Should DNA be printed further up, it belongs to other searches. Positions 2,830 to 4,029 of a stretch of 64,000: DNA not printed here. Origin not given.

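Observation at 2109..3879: CADD-family di-iron pABA-synthase homolog paired with a stand-alone EgtC-like class II glutamine amidotransferase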

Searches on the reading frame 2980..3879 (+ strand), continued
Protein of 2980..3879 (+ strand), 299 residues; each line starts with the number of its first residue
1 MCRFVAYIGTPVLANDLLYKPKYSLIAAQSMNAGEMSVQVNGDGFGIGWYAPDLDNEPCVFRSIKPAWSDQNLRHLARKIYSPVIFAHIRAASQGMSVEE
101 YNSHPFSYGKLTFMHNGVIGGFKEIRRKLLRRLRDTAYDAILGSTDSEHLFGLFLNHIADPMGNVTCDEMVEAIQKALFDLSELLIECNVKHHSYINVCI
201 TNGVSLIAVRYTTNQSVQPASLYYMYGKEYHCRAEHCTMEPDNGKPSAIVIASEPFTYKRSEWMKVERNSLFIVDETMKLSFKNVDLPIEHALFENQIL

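Call 34: search_protein_families(library=ncbifam, proteins=[L093:3236-4570:+, L093:4633-5625:+, L093:5668-6948:+, L093:7145-8545:+, L093:8635-9102:+, L093:9108-9809:+, P0109, P0108, P0095, P0062], max_evalue=1e-15)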
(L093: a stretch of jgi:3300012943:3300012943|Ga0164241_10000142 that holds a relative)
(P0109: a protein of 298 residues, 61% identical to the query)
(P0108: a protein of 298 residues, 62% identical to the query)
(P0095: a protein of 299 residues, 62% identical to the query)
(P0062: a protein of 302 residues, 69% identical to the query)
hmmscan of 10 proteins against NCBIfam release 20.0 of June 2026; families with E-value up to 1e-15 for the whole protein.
L093:3236-4570:+ (444 aa): 4 families
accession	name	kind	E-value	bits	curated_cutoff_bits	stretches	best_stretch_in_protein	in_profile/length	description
TIGR03440.2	egtB_TIGR03440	equivalog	1.3e-124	416.5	360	1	23-441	2-413/413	ergothioneine biosynthesis protein EgtB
NF041186.1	SenA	equivalog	4.5e-108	362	420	1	20-441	6-381/382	selenoneine synthase SenA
TIGR04344.1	ovoA_Nterm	equivalog_domain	1.9e-39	135.8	400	1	49-439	45-442/444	5-histidylcysteine sulfoxide synthase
TIGR03525.2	GldK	equivalog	2.5e-19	69.9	350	0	288-443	221-406/408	T9SS ring complex lipoprotein PorK/GldK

L093:4633-5625:+ (330 aa): 2 families
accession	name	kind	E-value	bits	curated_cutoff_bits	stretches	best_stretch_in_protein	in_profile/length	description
TIGR03438.1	egtD_ergothio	equivalog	1.3e-106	356.2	290.9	1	26-325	3-300/301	L-histidine N(alpha)-methyltransferase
TIGR03439.1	methyl_EasF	subfamily_domain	3.4e-47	160.9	205.55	1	21-321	9-317/321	EasF family methyltransferase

L093:5668-6948:+ (426 aa): 2 families
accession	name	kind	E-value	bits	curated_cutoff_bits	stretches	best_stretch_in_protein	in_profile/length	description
TIGR03444.1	EgtA_Cys_ligase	equivalog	4.8e-65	219.9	370.8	1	87-419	55-389/390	ergothioneine biosynthesis glutamate--cysteine ligase EgtA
TIGR01436.1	glu_cys_lig_pln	equivalog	1.7e-40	138.8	463.15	1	55-358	41-346/446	glutamate--cysteine ligase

L093:7145-8545:+ (466 aa): 35 families (the best 25 are shown)
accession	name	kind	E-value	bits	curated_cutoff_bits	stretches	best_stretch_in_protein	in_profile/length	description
TIGR01350.1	lipoamide_DH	equivalog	1.8e-174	580.8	408.8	1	5-466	1-461/461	dihydrolipoyl dehydrogenase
NF003585.0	PRK05249.1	equivalog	7e-100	334.8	465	1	3-460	4-458/464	Si-specific NAD(P)(+) transhydrogenase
NF005883.0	PRK07845.1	equivalog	1e-97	328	479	1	7-457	4-457/466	NAD(P)H-quinone dehydrogenase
NF004947.0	PRK06292.2-5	equivalog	4.5e-97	325.9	592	1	4-458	2-457/474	dihydrolipoyl dehydrogenase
TIGR02053.1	MerA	equivalog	1.1e-96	324.7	454.45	1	6-457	1-451/465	mercury(II) reductase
NF004946.0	PRK06292.2-4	subfamily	6.3e-92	308.8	634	1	5-459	3-470/487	dihydrolipoyl dehydrogenase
NF004991.0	PRK06370.1-3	subfamily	4.9e-91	305.8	620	1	4-461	34-488/509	FAD-containing oxidoreductase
NF004945.0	PRK06292.2-3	equivalog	6.4e-91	305.5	494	1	4-452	2-445/457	dihydrolipoyl dehydrogenase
NF004992.0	PRK06370.1-4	equivalog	2.1e-90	303.4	629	1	4-452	3-448/459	FAD-containing oxidoreductase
NF004943.0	PRK06292.2-1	equivalog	5.2e-89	299.1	432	1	4-457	2-453/456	dihydrolipoyl dehydrogenase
NF004776.0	PRK06116.1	equivalog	6.6e-88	295.7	480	1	4-451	3-445/450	glutathione-disulfide reductase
NF005884.0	PRK07846.1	equivalog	9.4e-86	288.2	501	1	4-455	2-447/454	mycothione reductase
TIGR01424.1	gluta_reduc_2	equivalog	2.7e-82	276.7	606.05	1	5-452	2-442/446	glutathione-disulfide reductase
NF004990.0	PRK06370.1-1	equivalog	2.1e-77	260.8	842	1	4-452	3-448/459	FAD-containing oxidoreductase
TIGR03452.1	mycothione_red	equivalog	1.7e-76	258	635.65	1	5-455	2-448/452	mycothione reductase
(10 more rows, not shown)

L093:8635-9102:+ (155 aa): 0 families

L093:9108-9809:+ (233 aa): 5 families
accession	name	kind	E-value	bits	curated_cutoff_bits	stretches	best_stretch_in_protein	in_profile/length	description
NF010925.0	PRK14345.1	equivalog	5.9e-61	206.1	155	1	18-222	12-213/236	lipoyl(octanoyl) transferase LipB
NF010921.0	PRK14341.1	equivalog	5.5e-49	166.6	230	1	28-226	25-223/230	lipoyl(octanoyl) transferase LipB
TIGR00214.1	lipB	equivalog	9.2e-44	149.2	83.55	1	52-220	14-180/187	lipoyl(octanoyl) transferase LipB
NF010922.0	PRK14342.1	equivalog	1.3e-35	122.7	235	1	25-221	11-198/215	lipoyl(octanoyl) transferase LipB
NF010923.0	PRK14343.1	equivalog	1.3e-31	110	298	1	16-220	11-212/237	lipoyl(octanoyl) transferase LipB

P0109 (298 aa): 1 family
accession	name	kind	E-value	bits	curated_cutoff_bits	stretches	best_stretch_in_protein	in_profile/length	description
TIGR03442.1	TIGR03442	equivalog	4.9e-55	186.6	218.65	1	1-282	1-248/251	ergothioneine biosynthesis protein EgtC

P0108 (298 aa): 1 family
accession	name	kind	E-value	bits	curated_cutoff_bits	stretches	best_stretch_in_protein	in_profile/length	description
TIGR03442.1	TIGR03442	equivalog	1e-54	185.5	218.65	1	1-281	1-247/251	ergothioneine biosynthesis protein EgtC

P0095 (299 aa): 1 family
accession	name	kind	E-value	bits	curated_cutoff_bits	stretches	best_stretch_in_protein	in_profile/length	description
TIGR03442.1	TIGR03442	equivalog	8e-56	189.2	218.65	1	1-283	1-249/251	ergothioneine biosynthesis protein EgtC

P0062 (302 aa): 1 family
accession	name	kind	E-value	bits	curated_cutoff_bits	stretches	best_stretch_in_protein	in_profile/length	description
TIGR03442.1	TIGR03442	equivalog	6.1e-55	186.3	218.65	1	1-282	1-248/251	ergothioneine biosynthesis protein EgtC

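Call 35: find_homologous_proteins(query=L093:4633-5625:+, max_evalue=1e-20)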
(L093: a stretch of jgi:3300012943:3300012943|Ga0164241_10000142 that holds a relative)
Query L093:4633-5625:+ (330 aa): 7994 proteins with E <= 1e-20 among 8000 candidates; the best 120 are listed.
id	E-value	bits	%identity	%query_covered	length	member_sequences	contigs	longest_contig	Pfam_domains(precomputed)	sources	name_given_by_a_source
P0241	6.1e-213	724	100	100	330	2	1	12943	PF10017.16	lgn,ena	-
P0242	4.5e-199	679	94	100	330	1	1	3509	PF10017.16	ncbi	-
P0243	4.0e-163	561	79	100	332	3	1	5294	PF10017.16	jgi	jgi:L-histidine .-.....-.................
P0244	1.0e-131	457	69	91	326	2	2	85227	PF10017.16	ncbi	-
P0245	1.1e-131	457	67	99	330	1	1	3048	PF10017.16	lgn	-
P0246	1.9e-131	456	69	97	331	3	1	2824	PF10017.16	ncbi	ncbi:MAG: L-histidine N(alpha)-methyltransferase [Bacteroidota bacterium]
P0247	5.5e-131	455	69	97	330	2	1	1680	PF10017.16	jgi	-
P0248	5.5e-127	442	65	98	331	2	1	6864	PF10017.16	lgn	-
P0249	2.2e-126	440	67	95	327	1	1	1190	PF10017.16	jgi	jgi:L-histidine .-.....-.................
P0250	8.5e-126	438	65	98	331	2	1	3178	PF10017.16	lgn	-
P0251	5.6e-125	435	66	97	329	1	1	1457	PF10017.16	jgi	jgi:L-histidine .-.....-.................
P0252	7.1e-122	425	63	100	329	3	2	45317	PF10017.16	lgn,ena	-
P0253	4.9e-121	422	64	96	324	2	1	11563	PF10017.16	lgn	-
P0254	1.0e-120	421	63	100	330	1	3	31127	PF10017.16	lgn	-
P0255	4.5e-119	416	62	97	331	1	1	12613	PF10017.16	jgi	jgi:L-histidine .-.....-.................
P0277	6.2e-106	373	59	96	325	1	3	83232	PF10017.16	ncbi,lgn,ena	-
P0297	1.5e-97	345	53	97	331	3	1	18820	PF10017.16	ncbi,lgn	ncbi:MAG: L-histidine N(alpha)-methyltransferase [Candidatus Kapaibacterium sp.]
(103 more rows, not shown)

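Call 36: find_encoding_contigs(protein=P0104, flank=10000, max_places=1)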
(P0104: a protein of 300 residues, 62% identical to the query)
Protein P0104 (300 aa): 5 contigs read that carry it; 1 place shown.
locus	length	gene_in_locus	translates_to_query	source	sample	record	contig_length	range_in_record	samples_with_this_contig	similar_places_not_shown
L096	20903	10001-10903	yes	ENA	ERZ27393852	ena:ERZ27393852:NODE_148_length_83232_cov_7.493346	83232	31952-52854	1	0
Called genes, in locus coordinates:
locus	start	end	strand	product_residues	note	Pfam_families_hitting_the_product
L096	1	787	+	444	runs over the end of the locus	PF12867:DinB_2, PF03781:FGE-sulfatase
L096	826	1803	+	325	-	PF10017:Methyltransf_33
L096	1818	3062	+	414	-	PF04107:GCS2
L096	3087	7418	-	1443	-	PF23414:Beta-prop_EML_2, PF24807:WD40_CDC20-Fz, PF24814:WD40_Prp19, PF25174:Beta-prop_THOC3, PF23381:Beta-prop_IFT122_1st, PF24817:WD40_WDHD1_1st, PF25171:Beta-prop_WDR36-Utp21_1st, PF25173:Beta-prop_WDR3_1st, +25 more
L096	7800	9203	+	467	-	PF00890:FAD_binding_2 (weak), PF01266:DAO (faint), PF03486:HI0933_like (faint), PF07992:Pyr_redox_2, PF12831:FAD_oxidored, PF13738:Pyr_redox_3, PF00070:Pyr_redox, PF02852:Pyr_redox_dim, +1 more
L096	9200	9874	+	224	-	PF21948:LplA-B_cat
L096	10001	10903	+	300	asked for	PF13230:GATase_4, PF13522:GATase_6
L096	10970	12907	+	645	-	PF00662:Proton_antipo_N, PF00361:Proton_antipo_M, PF01010:Proton_antipo_C (weak)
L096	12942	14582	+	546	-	PF00361:Proton_antipo_M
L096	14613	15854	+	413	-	PF16980:CitMHS_2, PF03600:CitMHS (weak)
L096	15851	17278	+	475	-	PF00361:Proton_antipo_M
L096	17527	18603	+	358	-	PF01628:HrcA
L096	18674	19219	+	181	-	PF01025:GrpE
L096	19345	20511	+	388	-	PF00226:DnaJ, PF01556:DnaJ_C, PF00684:DnaJ_CXXCXGXG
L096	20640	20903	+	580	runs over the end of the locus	PF00664:ABC_membrane, PF00005:ABC_tran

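Call 37: find_encoding_contigs(protein=P0297, flank=10000, max_places=1)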
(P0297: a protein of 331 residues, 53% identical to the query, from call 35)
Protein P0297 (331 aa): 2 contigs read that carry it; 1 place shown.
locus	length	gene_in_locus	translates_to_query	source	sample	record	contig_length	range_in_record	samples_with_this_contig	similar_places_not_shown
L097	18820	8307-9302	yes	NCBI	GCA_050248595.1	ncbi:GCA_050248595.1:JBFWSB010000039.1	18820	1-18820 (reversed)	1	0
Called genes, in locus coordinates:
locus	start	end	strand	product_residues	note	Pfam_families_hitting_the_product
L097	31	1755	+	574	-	PF14716:HHH_8, PF14520:HHH_5 (weak), PF14791:DNA_pol_B_thumb, PF02811:PHP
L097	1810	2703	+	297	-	PF00763:THF_DHG_CYH, PF02882:THF_DHG_CYH_C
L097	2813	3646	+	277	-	PF00849:PseudoU_synth_2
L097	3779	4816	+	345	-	PF12833:HTH_18, PF00165:HTH_AraC (weak), PF12833:HTH_18, PF00165:HTH_AraC (weak)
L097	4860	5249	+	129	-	-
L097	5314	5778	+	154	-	-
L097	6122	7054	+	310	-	PF03193:RsgA_GTPase (faint), PF00009:GTP_EFTU, PF02421:FeoB_N, PF10662:PduV-EutP (weak), PF00350:Dynamin_N (faint), PF01926:MMR_HSR1, PF07650:KH_2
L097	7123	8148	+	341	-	PF00490:ALAD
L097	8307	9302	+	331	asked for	PF10017:Methyltransf_33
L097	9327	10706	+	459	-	PF04107:GCS2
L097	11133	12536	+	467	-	PF00890:FAD_binding_2 (weak), PF01134:GIDA (faint), PF01266:DAO (faint), PF07992:Pyr_redox_2, PF12831:FAD_oxidored (weak), PF13738:Pyr_redox_3 (weak), PF00070:Pyr_redox, PF02852:Pyr_redox_dim, +4 more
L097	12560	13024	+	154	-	PF05163:DinB, PF12867:DinB_2 (faint)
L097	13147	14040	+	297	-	PF13230:GATase_4, PF13522:GATase_6 (weak)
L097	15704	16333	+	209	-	PF01010:Proton_antipo_C, PF06455:NADH5_C (faint)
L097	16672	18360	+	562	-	PF00361:Proton_antipo_M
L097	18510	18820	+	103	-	?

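Call 48: find_related_loci(query=A3, collection=metagenome_contigs, flank=10000)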
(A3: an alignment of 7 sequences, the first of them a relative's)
Query A3 (331 aa) in metagenome_contigs; peptide patterns used: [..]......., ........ (x = any residue, [..] = any of these).
600 stretches matched a pattern (row limit reached: there are more); 563 encode a relative of the query (tblastn E <= 1e-3); the best 80 are kept; 80 distinct loci.
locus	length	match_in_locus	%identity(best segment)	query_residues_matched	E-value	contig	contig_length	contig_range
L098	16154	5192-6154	53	9-328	4e-105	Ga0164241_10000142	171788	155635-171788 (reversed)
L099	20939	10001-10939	51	13-324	2e-99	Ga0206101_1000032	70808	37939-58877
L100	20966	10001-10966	49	16-325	7e-97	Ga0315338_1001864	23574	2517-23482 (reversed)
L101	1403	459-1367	51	24-324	2e-99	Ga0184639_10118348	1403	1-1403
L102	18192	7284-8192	48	24-325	5e-91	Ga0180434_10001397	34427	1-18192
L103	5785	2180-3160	48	1-326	1e-90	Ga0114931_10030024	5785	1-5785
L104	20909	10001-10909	47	24-325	1e-90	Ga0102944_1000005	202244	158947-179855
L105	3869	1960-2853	49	24-320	2e-90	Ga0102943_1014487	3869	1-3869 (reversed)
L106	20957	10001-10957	48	9-326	5e-90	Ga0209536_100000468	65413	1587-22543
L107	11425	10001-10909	50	24-325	1e-89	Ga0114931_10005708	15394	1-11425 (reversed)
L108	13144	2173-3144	46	5-329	8e-89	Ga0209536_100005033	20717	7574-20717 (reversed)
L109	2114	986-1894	50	24-324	6e-93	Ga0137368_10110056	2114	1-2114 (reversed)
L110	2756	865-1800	49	19-326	2e-90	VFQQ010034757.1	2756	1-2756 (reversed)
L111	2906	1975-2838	51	37-323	6e-90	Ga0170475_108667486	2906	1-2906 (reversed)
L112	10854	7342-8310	47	1-323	4e-88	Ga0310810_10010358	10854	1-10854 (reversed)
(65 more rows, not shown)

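Call 63: predict_structure(alignment_id=A4)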
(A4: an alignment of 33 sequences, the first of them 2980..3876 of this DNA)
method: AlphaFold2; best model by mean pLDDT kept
length: 299 residues; sequences in the alignment: 33
mean_pLDDT: 76.0   pTM: 0.81
mean pLDDT of the five models: 76.0, 71.2, 70.9, 69.3, 65.2
residues with pLDDT >= 90: 94; 70-90: 114; 50-70: 44; < 50: 47
segments of 3 or more residues with pLDDT < 50: 26-45, 59-69, 91-102
pLDDT, mean of each block of 10 residues (from residue 1): 77 79 50 31 51 56 42 70 76 40 68 82 92 93 83 96 94 97 95 86 90 71 88 81 86 79 85 93 91 60
secondary structure, 60 per line:
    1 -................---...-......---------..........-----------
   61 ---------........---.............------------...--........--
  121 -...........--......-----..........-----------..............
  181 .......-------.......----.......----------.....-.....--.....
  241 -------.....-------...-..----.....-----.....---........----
elements in order: E2-13 H14-17 H25-30 E40-49 H70-77 E81-93 E106-108 E111-118 H122-132 H135-140 H146-155 H167-187 E195-201 E206-212 E223-227 E229-233 E236-240 E248-252 E270-274 E280-284 H288-295
